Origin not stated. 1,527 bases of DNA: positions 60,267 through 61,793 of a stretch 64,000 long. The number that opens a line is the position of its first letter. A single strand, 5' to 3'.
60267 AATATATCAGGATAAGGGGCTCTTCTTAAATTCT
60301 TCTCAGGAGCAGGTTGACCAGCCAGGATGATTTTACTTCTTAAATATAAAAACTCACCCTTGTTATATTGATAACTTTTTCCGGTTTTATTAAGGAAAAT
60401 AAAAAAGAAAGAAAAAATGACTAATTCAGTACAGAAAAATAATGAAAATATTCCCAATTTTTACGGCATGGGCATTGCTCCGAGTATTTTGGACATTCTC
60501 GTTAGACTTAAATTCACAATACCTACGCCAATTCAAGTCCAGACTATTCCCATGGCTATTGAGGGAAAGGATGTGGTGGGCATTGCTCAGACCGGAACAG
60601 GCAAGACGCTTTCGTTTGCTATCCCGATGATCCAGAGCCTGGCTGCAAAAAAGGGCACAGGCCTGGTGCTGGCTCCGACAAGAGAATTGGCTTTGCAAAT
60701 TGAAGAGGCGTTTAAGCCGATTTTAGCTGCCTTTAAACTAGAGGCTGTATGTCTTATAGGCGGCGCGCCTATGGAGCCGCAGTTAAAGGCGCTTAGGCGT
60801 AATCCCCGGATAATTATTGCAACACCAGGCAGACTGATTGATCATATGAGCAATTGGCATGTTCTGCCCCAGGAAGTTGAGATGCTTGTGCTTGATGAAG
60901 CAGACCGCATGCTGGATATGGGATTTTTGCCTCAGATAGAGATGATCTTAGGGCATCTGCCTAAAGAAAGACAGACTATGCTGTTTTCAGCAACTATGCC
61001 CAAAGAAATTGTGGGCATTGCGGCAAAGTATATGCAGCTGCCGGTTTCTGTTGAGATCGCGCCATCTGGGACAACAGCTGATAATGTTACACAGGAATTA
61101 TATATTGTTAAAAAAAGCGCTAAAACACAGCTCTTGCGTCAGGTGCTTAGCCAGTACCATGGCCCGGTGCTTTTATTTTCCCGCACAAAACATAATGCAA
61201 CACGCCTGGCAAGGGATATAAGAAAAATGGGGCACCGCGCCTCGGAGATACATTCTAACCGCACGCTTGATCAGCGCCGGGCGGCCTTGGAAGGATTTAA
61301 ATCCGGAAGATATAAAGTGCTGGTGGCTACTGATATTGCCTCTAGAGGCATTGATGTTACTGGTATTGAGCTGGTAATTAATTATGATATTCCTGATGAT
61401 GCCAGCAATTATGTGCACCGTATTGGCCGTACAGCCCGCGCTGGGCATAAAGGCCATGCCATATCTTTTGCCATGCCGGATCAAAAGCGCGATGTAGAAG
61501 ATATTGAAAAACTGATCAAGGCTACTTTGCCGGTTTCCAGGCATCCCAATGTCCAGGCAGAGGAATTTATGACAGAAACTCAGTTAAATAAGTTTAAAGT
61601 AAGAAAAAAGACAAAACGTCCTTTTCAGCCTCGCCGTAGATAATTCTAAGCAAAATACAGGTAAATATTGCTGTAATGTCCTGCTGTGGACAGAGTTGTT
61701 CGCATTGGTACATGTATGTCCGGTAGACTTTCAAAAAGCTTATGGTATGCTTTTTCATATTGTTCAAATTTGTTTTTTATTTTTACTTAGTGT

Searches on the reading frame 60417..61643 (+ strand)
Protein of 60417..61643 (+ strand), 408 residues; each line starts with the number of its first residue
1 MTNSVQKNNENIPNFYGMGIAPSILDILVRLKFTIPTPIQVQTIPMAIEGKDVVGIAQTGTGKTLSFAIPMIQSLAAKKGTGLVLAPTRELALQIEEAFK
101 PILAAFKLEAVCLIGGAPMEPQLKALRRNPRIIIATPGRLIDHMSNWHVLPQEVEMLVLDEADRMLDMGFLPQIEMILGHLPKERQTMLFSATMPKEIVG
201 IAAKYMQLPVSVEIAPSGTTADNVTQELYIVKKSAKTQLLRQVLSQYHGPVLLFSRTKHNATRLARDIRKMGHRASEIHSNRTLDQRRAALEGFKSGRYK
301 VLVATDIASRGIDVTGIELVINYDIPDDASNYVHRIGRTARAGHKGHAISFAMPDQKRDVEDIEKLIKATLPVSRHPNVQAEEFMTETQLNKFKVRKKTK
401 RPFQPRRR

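Call 47: find_encoding_contigs(protein=window:60417-61643:+, flank=10000, max_places=4)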
Protein window:60417-61643:+ (408 aa): 6 contigs read that carry it; 2 places shown.
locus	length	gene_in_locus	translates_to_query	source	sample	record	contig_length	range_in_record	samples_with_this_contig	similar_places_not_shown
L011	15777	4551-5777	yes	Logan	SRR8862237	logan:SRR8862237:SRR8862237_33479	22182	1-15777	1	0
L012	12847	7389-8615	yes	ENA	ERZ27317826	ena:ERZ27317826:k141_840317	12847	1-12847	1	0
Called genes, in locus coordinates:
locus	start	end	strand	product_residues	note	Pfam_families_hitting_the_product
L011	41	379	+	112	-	PF07883:Cupin_2 (weak)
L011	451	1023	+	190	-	PF02525:Flavodoxin_2, PF03358:FMN_red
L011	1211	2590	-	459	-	PF07992:Pyr_redox_2, PF13738:Pyr_redox_3, PF00070:Pyr_redox, PF02852:Pyr_redox_dim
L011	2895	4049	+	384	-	PF22020:RlmL_1st (weak), PF02926:THUMP, PF01170:UPF0020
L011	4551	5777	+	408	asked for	PF00270:DEAD, PF04851:ResIII, PF00271:Helicase_C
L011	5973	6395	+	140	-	PF01042:Ribonuc_L-PSP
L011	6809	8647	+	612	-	PF00009:GTP_EFTU, PF01926:MMR_HSR1 (weak), PF22042:EF-G_D2, PF03144:GTP_EFTU_D2, PF00679:EFG_C, PF21018:BipA_C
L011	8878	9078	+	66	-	PF00313:CSD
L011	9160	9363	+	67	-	PF00313:CSD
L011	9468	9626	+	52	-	PF23477:zf_Tbcl_2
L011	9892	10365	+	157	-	PF01475:FUR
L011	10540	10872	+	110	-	PF17253:DUF5320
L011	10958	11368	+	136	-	PF02579:Nitro_FeMo-Co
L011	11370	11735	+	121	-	PF02579:Nitro_FeMo-Co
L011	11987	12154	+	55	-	PF12797:Fer4_2, PF12837:Fer4_6, PF13237:Fer4_10, PF13746:Fer4_18 (weak), PF00037:Fer4, PF12800:Fer4_4 (weak), PF12838:Fer4_7, PF13187:Fer4_9, +5 more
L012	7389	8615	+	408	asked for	PF00270:DEAD, PF04851:ResIII, PF00271:Helicase_C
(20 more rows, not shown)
